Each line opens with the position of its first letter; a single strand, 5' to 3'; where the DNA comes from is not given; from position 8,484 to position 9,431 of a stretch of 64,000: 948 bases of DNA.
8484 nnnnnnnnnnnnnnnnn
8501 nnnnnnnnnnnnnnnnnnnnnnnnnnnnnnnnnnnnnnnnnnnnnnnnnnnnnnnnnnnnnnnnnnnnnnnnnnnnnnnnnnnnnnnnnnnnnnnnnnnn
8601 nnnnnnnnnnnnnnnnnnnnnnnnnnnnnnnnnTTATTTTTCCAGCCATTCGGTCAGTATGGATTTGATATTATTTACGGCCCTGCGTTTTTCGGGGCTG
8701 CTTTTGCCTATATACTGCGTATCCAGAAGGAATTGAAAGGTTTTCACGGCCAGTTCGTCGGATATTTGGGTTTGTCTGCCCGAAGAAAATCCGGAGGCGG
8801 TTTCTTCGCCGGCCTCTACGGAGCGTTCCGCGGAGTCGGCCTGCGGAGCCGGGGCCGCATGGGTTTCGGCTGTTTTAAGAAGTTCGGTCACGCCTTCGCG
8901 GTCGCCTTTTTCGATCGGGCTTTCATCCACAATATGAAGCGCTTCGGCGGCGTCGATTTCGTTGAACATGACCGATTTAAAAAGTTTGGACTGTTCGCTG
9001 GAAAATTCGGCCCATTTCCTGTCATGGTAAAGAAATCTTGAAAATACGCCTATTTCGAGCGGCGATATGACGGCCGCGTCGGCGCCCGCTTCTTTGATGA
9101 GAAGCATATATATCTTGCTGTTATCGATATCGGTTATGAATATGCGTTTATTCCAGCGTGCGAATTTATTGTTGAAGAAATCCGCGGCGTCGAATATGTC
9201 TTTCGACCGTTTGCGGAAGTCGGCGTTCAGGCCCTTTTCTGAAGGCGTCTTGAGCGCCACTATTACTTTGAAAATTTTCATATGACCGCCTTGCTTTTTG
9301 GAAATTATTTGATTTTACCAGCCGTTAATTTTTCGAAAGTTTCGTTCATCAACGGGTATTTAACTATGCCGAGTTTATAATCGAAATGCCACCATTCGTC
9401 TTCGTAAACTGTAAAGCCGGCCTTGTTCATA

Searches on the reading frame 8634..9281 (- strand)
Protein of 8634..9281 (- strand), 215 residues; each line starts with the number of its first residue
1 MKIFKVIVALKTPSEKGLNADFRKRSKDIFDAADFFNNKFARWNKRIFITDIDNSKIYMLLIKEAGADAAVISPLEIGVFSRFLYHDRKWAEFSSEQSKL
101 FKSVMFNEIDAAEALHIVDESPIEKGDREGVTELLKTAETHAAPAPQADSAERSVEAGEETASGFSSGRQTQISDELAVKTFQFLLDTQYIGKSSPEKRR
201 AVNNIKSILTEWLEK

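Call 5: search_protein_families(library=pfam, proteins=[window:8634-9281:-], max_evalue=0.01)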
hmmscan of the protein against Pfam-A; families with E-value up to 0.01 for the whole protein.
window:8634-9281:- (215 aa): 0 families

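Call 6: search_protein_families(library=padloc, proteins=[window:8634-9281:-], max_evalue=0.1)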
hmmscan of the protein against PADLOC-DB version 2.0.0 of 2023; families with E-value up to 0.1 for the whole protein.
window:8634-9281:- (215 aa): 0 families

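Call 7: search_protein_families(library=ncbifam, proteins=[window:8634-9281:-], max_evalue=0.1)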
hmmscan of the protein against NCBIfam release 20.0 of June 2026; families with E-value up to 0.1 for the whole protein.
window:8634-9281:- (215 aa): 0 families

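Call 72: search_solved_structures(query=A4, max_evalue=10, show_alignments=2)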
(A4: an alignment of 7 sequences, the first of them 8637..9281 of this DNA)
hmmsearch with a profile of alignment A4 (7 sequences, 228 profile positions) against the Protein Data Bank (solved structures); distinct sequences matched with E-value up to 10: 9.
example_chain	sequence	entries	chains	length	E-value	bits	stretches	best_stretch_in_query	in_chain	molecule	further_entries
6xr1_A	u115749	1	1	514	1e-06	32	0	151-204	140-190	dTor_9x57R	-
7rgs_A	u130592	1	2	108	0.013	18.6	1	64-142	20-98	Repressor of competence, RNA Chaperone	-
7rgu_A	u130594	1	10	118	0.015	18.3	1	64-142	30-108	Repressor of competence, RNA Chaperone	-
7rgt_A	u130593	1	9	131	0.02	17.9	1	64-141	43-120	Repressor of competence, RNA Chaperone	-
6xr2_A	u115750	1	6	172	0.033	17.2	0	162-204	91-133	dTor_3x57R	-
8e0m_A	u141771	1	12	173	0.17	14.9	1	109-204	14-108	BGL15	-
3igf_A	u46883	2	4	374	0.92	12.5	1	44-115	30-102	All4481 protein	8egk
8e0o_B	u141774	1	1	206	1.6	11.7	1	109-203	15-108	hetBGL03-15-18b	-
5cwn_A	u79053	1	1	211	4.5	10.3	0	113-170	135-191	Designed helical repeat protein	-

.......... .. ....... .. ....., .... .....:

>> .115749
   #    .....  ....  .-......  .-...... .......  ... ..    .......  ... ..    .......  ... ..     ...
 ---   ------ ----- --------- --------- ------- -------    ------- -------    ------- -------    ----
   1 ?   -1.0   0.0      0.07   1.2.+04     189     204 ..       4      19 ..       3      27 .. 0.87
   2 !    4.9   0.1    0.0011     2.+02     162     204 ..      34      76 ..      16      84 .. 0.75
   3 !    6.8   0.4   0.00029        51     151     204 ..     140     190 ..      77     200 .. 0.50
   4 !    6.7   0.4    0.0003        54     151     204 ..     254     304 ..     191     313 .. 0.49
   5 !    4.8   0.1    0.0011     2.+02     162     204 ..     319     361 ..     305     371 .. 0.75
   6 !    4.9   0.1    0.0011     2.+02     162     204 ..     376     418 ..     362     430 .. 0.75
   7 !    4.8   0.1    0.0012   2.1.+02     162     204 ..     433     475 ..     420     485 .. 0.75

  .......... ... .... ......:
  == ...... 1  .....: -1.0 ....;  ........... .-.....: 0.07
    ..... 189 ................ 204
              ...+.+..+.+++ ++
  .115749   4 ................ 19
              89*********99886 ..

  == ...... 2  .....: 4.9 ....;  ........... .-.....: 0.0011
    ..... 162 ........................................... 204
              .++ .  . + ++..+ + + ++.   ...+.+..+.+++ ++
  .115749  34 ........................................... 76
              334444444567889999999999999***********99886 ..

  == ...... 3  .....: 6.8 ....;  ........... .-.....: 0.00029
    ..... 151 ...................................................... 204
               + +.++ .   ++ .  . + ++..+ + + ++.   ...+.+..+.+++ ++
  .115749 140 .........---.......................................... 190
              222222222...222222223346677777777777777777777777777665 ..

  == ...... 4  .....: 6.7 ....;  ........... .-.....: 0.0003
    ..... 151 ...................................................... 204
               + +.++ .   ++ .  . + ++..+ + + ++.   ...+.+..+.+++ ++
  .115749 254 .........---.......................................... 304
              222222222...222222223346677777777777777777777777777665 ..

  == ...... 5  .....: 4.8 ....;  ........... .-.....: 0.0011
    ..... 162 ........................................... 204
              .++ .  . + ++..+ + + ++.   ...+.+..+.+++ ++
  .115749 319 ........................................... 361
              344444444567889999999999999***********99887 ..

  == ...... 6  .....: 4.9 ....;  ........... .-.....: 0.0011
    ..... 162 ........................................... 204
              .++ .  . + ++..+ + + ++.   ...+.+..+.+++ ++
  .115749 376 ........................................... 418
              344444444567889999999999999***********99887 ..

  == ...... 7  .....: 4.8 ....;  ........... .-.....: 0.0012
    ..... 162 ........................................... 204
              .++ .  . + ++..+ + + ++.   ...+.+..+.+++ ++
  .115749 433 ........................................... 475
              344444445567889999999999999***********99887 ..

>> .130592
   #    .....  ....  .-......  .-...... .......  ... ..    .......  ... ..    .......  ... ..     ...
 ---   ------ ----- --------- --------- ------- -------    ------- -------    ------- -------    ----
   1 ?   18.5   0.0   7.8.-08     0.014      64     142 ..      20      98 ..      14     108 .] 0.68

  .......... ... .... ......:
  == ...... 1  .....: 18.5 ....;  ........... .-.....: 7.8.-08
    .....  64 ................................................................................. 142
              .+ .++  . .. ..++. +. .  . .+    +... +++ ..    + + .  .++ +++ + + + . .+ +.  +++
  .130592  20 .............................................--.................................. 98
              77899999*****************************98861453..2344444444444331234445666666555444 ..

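Call 74: find_homologous_proteins(query=A4, max_evalue=0.001)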
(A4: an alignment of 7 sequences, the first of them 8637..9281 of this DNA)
Query A4 (7 sequences) (215 aa, profile of the alignment): 16 proteins with E <= 0.001 among 8000 candidates.
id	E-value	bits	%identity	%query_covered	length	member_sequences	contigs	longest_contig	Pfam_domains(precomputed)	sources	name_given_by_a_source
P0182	2.4e-111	389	67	100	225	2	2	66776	-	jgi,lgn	jgi:hypothetical protein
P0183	1.1e-110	387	66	100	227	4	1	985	-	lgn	-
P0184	4.8e-110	385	67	100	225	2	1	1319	-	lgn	-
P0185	5.5e-110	385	62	100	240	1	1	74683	-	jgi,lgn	jgi:hypothetical protein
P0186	1.1e-109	384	67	100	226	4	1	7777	-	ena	-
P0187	9.3e-101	354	100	100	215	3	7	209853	-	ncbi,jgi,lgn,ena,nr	ncbi:MAG TPA: hypothetical protein PKW98_09920 [Candidatus Wallbacteria bacterium]|nr:MAG: hypotheti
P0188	2.4e-95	337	89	100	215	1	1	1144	-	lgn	-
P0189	2.6e-95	337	36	100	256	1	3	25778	-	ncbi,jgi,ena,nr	ncbi:MAG TPA: hypothetical protein PKK26_14070 [Candidatus Wallbacteria bacterium]|nr:hypothetical p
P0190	5.7e-95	335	71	100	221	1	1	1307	-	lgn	-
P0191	5.4e-93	329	44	67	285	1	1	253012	-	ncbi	-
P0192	7.5e-93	329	67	100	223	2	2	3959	-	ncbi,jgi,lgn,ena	-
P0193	1.3e-83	298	36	97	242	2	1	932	-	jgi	-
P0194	1.8e-83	298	53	51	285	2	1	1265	-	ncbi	-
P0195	4.9e-81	290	58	100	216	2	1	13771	-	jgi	-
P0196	2.0e-80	288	59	100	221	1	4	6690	-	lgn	-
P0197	5.6e-78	280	55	100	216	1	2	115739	-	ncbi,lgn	-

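Call 75: find_encoding_contigs(protein=P0197, flank=8000, max_places=2)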
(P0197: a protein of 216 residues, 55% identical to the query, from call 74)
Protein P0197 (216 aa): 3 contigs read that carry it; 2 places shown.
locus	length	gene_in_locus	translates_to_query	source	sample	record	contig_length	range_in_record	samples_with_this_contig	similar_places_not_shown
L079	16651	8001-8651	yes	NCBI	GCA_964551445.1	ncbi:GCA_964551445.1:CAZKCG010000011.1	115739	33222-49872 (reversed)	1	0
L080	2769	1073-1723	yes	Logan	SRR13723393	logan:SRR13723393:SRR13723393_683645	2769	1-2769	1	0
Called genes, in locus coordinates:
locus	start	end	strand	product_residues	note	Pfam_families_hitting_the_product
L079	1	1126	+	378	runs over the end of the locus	PF13432:TPR_16 (faint)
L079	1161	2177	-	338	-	PF08239:SH3_3, PF01551:Peptidase_M23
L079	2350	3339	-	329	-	PF06347:SH3_4 (faint), PF08239:SH3_3, PF01551:Peptidase_M23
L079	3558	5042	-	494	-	PF00437:T2SSE, PF20720:nSTAND3 (faint)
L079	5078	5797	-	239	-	PF12728:HTH_17 (weak)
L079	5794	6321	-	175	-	PF04542:Sigma70_r2, PF08281:Sigma70_r4_2, PF04545:Sigma70_r4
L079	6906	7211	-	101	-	PF05016:ParE_toxin, PF15781:ParE-like_toxin (weak)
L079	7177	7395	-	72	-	-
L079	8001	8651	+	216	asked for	-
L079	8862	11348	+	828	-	PF08487:VIT, PF13757:VIT_2 (faint), PF00092:VWA, PF13519:VWA_2, PF13768:VWA_3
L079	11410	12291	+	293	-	PF00165:HTH_AraC, PF12833:HTH_18, PF00165:HTH_AraC, PF06445:GyrI-like, PF14526:Cass2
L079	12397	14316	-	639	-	PF01841:Transglut_core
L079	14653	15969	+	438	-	PF00668:Condensation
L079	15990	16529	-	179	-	-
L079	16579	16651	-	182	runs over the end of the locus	PF13302:Acetyltransf_3, PF13523:Acetyltransf_8, PF00583:Acetyltransf_1, PF13508:Acetyltransf_7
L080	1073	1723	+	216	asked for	-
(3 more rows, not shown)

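Call 76: find_encoding_contigs(protein=P0195, flank=8000, max_places=2)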
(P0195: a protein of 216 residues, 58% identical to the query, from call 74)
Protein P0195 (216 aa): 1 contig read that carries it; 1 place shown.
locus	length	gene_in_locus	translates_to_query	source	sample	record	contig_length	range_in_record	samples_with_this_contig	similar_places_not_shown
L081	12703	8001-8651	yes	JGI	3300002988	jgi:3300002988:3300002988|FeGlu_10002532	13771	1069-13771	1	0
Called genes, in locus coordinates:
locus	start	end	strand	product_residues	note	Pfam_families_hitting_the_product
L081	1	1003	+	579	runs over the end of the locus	PF00580:UvrD-helicase (faint), PF04851:ResIII (faint), PF13086:AAA_11, PF13604:AAA_30, PF05127:NAT10_TcmA_helicase (faint), PF13245:AAA_19, PF13086:AAA_11 (weak), PF13087:AAA_12, +1 more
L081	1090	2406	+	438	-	PF10539:Dev_Cell_Death, PF05496:RuvB_N (weak), PF00004:AAA, PF17862:AAA_lid_3 (weak)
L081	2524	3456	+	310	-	PF03747:ADP_ribosyl_GH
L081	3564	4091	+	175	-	-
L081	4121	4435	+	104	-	-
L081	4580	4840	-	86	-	PF05016:ParE_toxin, PF15781:ParE-like_toxin (weak)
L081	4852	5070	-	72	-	-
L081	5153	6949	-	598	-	-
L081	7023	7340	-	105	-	PF05016:ParE_toxin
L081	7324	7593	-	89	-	PF02604:PhdYeFM_antitox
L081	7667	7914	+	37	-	-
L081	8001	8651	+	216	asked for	-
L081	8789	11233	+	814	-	PF08487:VIT, PF13757:VIT_2 (weak), PF00092:VWA, PF13519:VWA_2, PF13768:VWA_3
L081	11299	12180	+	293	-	PF00165:HTH_AraC, PF12833:HTH_18, PF00165:HTH_AraC (weak), PF06445:GyrI-like, PF14526:Cass2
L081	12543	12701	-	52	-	?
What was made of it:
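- In L081 it lies about 5.6 kb from c2, next to a helicase, with no nuclease present (call 76).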
